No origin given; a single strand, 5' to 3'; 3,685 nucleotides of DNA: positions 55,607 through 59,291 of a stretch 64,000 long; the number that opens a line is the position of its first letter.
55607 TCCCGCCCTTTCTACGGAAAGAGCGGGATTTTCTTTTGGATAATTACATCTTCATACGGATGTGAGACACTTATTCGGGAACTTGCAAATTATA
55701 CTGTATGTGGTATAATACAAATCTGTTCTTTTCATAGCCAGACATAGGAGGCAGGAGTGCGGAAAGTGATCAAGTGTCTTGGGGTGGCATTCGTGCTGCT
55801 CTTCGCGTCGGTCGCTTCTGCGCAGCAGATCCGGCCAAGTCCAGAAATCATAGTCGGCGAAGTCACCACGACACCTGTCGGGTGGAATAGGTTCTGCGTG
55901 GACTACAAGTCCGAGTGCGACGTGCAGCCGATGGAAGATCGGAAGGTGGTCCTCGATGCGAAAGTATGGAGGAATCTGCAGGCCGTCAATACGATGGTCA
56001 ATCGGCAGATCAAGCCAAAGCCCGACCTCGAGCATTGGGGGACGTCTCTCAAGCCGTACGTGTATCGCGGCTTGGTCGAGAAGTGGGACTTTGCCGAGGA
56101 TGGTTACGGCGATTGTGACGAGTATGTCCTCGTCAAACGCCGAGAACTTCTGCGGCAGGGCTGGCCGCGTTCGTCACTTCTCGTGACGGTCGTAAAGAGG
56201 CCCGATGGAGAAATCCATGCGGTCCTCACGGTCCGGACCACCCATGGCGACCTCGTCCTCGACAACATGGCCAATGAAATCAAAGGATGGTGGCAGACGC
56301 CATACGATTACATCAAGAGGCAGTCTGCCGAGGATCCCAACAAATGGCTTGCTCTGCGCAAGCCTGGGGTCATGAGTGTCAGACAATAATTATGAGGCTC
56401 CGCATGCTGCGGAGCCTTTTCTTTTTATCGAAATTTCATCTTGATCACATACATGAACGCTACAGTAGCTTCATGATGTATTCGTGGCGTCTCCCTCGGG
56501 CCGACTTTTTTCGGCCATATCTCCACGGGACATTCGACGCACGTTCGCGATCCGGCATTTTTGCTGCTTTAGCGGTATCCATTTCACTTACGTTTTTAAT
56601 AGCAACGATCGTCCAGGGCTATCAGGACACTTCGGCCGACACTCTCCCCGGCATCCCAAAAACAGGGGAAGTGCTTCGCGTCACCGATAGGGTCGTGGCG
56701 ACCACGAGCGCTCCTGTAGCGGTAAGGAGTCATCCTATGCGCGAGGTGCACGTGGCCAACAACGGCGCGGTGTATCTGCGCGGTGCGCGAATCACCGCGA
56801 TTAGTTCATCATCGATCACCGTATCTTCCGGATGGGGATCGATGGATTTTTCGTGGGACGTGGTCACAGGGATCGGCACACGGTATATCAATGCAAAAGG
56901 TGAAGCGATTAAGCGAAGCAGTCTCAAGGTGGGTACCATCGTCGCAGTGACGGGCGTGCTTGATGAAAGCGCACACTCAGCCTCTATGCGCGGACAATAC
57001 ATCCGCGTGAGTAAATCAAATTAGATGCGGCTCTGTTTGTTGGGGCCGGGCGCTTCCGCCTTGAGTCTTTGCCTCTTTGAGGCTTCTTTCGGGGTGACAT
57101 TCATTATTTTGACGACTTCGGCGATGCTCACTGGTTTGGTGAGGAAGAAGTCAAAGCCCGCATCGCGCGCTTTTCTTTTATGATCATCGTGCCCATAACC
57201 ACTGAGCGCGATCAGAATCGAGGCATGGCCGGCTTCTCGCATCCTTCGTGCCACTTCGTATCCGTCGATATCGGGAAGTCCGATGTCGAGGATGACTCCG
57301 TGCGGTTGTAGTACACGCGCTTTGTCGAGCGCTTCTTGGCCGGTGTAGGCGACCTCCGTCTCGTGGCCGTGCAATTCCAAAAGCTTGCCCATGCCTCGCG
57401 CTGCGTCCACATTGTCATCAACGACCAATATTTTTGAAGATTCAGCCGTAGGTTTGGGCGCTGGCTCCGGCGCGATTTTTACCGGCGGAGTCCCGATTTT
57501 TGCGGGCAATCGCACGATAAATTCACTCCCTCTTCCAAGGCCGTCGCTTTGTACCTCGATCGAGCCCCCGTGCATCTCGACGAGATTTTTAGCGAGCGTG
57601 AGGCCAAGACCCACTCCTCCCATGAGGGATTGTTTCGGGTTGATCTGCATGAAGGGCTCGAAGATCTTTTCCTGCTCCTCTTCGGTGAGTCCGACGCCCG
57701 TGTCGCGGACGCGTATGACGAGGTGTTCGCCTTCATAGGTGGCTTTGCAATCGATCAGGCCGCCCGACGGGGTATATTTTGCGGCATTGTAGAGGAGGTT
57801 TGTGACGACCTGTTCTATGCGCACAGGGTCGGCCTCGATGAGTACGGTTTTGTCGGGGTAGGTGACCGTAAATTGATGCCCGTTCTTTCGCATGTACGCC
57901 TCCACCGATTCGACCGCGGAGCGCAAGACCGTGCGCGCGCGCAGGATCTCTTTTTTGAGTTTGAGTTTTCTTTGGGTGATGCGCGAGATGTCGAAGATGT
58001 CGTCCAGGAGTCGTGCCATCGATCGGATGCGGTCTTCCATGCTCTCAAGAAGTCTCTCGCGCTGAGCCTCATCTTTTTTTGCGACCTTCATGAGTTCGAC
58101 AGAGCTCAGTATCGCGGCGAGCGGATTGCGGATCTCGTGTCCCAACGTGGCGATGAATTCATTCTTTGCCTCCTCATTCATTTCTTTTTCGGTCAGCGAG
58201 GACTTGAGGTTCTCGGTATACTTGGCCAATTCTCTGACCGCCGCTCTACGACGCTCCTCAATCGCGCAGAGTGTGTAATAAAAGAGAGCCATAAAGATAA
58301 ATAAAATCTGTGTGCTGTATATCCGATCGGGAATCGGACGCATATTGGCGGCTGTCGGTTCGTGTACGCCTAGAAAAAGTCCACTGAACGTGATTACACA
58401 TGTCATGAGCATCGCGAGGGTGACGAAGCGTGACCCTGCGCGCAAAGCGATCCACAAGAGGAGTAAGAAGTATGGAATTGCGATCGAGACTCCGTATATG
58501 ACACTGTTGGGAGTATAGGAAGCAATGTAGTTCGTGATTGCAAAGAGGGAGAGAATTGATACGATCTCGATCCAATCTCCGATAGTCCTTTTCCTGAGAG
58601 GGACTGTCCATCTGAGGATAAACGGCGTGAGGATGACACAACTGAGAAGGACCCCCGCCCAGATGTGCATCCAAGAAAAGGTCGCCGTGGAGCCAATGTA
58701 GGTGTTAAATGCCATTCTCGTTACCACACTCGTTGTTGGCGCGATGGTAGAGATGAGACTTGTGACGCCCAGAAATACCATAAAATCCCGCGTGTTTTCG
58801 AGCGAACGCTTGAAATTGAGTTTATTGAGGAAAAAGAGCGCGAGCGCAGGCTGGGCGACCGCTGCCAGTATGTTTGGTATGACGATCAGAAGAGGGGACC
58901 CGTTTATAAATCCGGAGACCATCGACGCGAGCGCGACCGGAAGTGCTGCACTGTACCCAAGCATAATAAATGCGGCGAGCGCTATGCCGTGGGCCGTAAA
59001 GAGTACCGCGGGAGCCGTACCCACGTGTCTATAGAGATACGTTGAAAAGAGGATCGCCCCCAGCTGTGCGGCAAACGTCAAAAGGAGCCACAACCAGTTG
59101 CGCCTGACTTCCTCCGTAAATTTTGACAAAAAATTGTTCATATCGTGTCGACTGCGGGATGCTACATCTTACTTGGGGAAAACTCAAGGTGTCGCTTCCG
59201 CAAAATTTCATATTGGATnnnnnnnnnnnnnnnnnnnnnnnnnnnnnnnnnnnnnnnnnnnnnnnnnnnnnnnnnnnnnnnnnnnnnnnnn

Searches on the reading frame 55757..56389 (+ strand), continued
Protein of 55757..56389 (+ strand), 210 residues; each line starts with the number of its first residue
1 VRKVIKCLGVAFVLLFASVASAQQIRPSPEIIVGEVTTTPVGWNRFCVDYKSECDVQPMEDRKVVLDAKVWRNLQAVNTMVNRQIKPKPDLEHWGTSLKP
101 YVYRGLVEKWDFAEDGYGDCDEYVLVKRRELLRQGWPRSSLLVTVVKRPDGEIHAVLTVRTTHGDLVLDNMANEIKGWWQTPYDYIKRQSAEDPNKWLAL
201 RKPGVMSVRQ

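Call 49: search_dna_similar(query=window:55757-56389:+, collection=phages, mode=protein, max_rows=15)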
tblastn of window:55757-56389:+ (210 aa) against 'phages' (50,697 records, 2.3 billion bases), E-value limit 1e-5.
Records with a match: 4; places in all: 4; records where one place covers at least 80% of the query: 3.
Best place of each record, by identity: <60% 4.
By first word of the organism name: Rhizobium 4.
By host as written in the record: Rhizobium leguminosarum biovar viciae 3841 2; - 1; Rhizobium phaseoli N771 1.
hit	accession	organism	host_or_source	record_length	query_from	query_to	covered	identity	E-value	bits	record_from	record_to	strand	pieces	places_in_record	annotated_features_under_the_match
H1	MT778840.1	Rhizobium phage P11VFA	-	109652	3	198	93%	33.9%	1e-10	126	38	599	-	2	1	putative transglutaminase-like cysteine peptidase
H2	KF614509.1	Rhizobium phage vB_RleS_L338C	Rhizobium leguminosarum biovar viciae ...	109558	3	198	93%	33.7%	3e-22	100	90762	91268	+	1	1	periplasmic protein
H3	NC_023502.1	Rhizobium phage vB_RleS_L338C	Rhizobium leguminosarum biovar viciae ...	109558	3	198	93%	33.7%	3e-22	100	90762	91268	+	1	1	periplasmic protein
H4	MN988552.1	Rhizobium phage RHph_I4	Rhizobium phaseoli N771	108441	37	202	79%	35.9%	1e-18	89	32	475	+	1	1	transglutaminase-like cysteine peptidase protein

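Call 50: find_related_loci(query=A5, collection=viral_contigs, flank=6000)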
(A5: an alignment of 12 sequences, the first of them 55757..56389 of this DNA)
Query A5 (210 aa) in viral_contigs; peptide patterns used: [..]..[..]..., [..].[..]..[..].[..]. (x = any residue, [..] = any of these).
74 stretches matched a pattern; 3 encode a relative of the query (tblastn E <= 1e-3); 3 distinct loci.
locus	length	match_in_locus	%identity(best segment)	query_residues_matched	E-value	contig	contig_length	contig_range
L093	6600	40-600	44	7-200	3e-51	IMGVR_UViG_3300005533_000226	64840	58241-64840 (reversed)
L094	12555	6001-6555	32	8-201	4e-33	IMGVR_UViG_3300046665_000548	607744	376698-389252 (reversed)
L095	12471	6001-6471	37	33-200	1e-29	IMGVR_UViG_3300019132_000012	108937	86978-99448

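Call 67: search_protein_families(library=pfam, proteins=[L004:8998-9621:+, L062:5041-5742:+, L012:11754-12470:+, L028:13235-13651:-], max_evalue=0.01)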
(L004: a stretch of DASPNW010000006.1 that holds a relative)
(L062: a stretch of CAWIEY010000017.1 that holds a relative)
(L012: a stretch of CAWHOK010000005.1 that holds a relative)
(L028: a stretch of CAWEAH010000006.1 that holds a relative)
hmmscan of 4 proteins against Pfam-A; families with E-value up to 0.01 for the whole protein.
L004:8998-9621:+ (207 aa): 1 family
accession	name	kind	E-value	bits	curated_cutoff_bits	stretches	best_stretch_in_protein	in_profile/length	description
PF07238.19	PilZ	-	1.2e-19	71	22.5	2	16-94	1-89/102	PilZ domain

L062:5041-5742:+ (233 aa): 1 family
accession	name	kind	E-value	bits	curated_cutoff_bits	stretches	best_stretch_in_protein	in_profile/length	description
PF07310.19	PAS_5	-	4.7e-41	140.3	22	1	22-157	1-136/137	PAS domain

L012:11754-12470:+ (238 aa): 0 families

L028:13235-13651:- (138 aa): 1 family
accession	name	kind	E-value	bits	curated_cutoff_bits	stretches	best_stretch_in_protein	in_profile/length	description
PF11324.13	DUF3126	-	3.1e-40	136.2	25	2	74-136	2-63/63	Protein of unknown function (DUF3126)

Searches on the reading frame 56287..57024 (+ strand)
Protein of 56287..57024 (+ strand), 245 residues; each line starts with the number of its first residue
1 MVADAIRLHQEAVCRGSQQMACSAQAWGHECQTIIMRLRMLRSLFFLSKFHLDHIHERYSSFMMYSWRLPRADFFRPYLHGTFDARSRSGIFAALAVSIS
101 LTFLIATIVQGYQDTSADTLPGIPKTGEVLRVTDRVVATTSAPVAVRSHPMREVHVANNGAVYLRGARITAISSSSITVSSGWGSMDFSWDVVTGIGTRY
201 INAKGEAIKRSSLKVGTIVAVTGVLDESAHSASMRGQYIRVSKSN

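Call 3: search_protein_families(library=pfam, proteins=[window:56287-57024:+], max_evalue=0.01)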
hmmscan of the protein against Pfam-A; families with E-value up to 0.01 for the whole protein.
window:56287-57024:+ (245 aa): 0 families

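Call 16: search_protein_families(library=ncbifam, proteins=[window:56404-57024:+], max_evalue=0.01)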
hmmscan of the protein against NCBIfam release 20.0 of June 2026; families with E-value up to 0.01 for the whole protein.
window:56404-57024:+ (206 aa): 0 families

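Call 58: find_related_loci(query=A3, collection=metagenome_contigs, flank=6000)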
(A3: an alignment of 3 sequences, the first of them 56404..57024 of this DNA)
Query A3 (206 aa) in metagenome_contigs; peptide patterns used: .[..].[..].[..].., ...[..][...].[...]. (x = any residue, [..] = any of these).
81 stretches matched a pattern; 9 encode a relative of the query (tblastn E <= 1e-3); 9 distinct loci.
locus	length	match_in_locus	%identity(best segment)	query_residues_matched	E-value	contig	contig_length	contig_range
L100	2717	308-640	37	94-201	3e-20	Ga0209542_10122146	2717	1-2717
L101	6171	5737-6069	37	94-201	3e-20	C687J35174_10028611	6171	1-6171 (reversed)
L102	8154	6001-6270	36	111-200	7e-19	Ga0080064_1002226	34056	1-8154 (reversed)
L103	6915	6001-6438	33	43-201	2e-18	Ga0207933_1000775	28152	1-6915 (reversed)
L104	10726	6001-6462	26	44-202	4e-18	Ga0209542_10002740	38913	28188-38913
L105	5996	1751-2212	26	44-202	4e-18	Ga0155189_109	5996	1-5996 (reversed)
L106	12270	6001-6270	37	112-201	1e-16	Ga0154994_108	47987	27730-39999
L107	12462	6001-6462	26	44-202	4e-18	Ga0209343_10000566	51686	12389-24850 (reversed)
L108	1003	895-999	46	112-146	1e-5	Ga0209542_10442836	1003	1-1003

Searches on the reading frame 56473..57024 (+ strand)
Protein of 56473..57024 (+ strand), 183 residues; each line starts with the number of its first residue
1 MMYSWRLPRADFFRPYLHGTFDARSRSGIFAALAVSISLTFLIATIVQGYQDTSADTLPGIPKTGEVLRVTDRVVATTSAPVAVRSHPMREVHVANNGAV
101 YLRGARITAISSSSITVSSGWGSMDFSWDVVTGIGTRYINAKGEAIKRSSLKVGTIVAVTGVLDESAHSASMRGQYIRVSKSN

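Call 61: search_protein_families(library=pfam, proteins=[window:56473-57024:+], max_evalue=1)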
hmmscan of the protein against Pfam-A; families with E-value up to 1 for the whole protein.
window:56473-57024:+ (183 aa): 2 families
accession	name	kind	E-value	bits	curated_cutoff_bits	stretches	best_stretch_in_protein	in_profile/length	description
PF18914.6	DUF5666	-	0.0063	17.2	27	1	106-165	3-50/60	Domain of unknown function (DUF5666)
PF02937.20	COX6C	-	0.23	12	22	1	13-47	3-37/70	Cytochrome c oxidase subunit VIc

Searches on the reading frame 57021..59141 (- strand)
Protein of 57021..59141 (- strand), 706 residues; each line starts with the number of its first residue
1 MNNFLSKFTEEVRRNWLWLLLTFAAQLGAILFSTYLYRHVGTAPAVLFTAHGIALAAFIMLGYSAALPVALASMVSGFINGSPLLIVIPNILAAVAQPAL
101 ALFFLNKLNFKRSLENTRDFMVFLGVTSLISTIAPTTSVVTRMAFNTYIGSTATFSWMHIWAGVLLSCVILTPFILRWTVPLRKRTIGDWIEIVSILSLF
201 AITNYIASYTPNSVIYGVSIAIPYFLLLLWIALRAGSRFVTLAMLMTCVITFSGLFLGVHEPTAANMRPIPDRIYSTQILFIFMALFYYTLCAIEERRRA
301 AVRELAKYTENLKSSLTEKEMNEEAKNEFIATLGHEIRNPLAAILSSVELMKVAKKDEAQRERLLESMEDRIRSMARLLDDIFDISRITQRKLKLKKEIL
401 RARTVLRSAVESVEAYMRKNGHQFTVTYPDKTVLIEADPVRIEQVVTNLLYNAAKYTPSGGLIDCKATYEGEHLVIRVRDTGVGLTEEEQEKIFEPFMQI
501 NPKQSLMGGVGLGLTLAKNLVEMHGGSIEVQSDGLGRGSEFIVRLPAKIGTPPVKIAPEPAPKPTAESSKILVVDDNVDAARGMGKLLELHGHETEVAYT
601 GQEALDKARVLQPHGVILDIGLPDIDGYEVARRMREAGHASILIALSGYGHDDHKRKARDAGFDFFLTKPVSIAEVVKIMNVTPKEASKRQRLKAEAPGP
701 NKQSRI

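Call 3: search_protein_families(library=pfam, proteins=[window:57021-59141:-], max_evalue=0.01)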
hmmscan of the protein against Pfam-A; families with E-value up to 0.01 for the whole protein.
window:57021-59141:- (706 aa): 6 families
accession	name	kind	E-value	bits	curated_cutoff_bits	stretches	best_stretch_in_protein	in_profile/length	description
PF02518.31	HATPase_c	-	1.1e-27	97.1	26.4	1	438-548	2-110/111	Histidine kinase-, DNA gyrase B-, and HSP90-like ATPase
PF00072.30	Response_reg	-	7.8e-21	74.8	30.2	1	571-679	1-109/111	Response regulator receiver domain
PF00512.31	HisKA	-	3.1e-15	56.4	26.9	1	325-390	1-65/66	His Kinase A (phospho-acceptor) domain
PF05231.19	MASE1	-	4.1e-07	29.8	29.8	1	17-256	2-263/299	MASE1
PF07568.18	HisKA_2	-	0.0013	19.3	22.3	1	335-384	4-52/76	Histidine kinase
PF13581.12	HATPase_c_2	-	0.0039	17.6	27.4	1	441-522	31-110/127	Histidine kinase-like ATPase domain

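Call 16: search_protein_families(library=ncbifam, proteins=[window:57021-59141:-], max_evalue=0.01)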
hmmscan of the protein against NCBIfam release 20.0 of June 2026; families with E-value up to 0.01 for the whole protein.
window:57021-59141:- (706 aa): 153 families (the best 25 are shown)
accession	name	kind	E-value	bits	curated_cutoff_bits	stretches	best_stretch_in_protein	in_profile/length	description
TIGR02956.1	TMAO_torS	equivalog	3.7e-64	217.3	676.5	1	319-690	457-826/967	TMAO reductase system sensor histidine kinase/response regulator TorS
NF011874.0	PRK15347.1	equivalog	5.5e-59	200.1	852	2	304-557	376-624/921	two component system sensor kinase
NF008099.0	PRK10841.1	equivalog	7.5e-57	192.8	920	2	307-546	451-689/949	two-component system sensor histidine kinase RcsC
NF008302.0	PRK11091.1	equivalog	1.7e-53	182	838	1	319-693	276-652/779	aerobic respiration two-component sensor histidine kinase ArcB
NF041947.1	LuxQ_Vibrio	equivalog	4.3e-53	180.4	1200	1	317-676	463-831/843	quorum-sensing autoinducer 2 sensor kinase/phosphatase LuxQ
NF008543.0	PRK11466.1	equivalog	8.2e-53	179.5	982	1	301-681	419-795/914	TMAO reductase system sensor histidine kinase/response regulator TorS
NF038297.2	hybrid_HK_HrmK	equivalog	3e-51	174.8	725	1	301-679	210-603/607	hybrid histidine kinase/response regulator HrmK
NF046044.1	PnpS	equivalog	2.7e-50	171.5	400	1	316-546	160-390/390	two-component system histidine kinase PnpS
NF047874.1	MASE3_PAS_HK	subfamily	1.1e-49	169.9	560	1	307-549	379-627/655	MASE3 domain-containing sensor histidine kinase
NF033092.0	HK_WalK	equivalog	1.1e-48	166.2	725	1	316-546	362-593/594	cell wall metabolism sensor histidine kinase WalK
NF041880.1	EPS_EpsF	equivalog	2.3e-45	155.1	900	1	321-546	269-492/492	response regulator EpsF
TIGR02966.1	phoR_proteo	equivalog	4.6e-44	150.8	334.2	1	317-544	105-332/333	phosphate regulon sensor histidine kinase PhoR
NF052574.1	HisKinEspCMyxo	equivalog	4.7e-44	150.7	1200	2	330-648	421-747/785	serine histidine kinase EspC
NF008318.0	PRK11107.1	equivalog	3.7e-43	147.7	890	2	315-551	280-522/920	two-component sensor histidine kinase BarA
NF041832.1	near_NosP_CTERM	subfamily_domain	4.2e-42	144.6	400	1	323-676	4-362/370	NahK/ErcS family hybrid sensor histidine kinase/response regulator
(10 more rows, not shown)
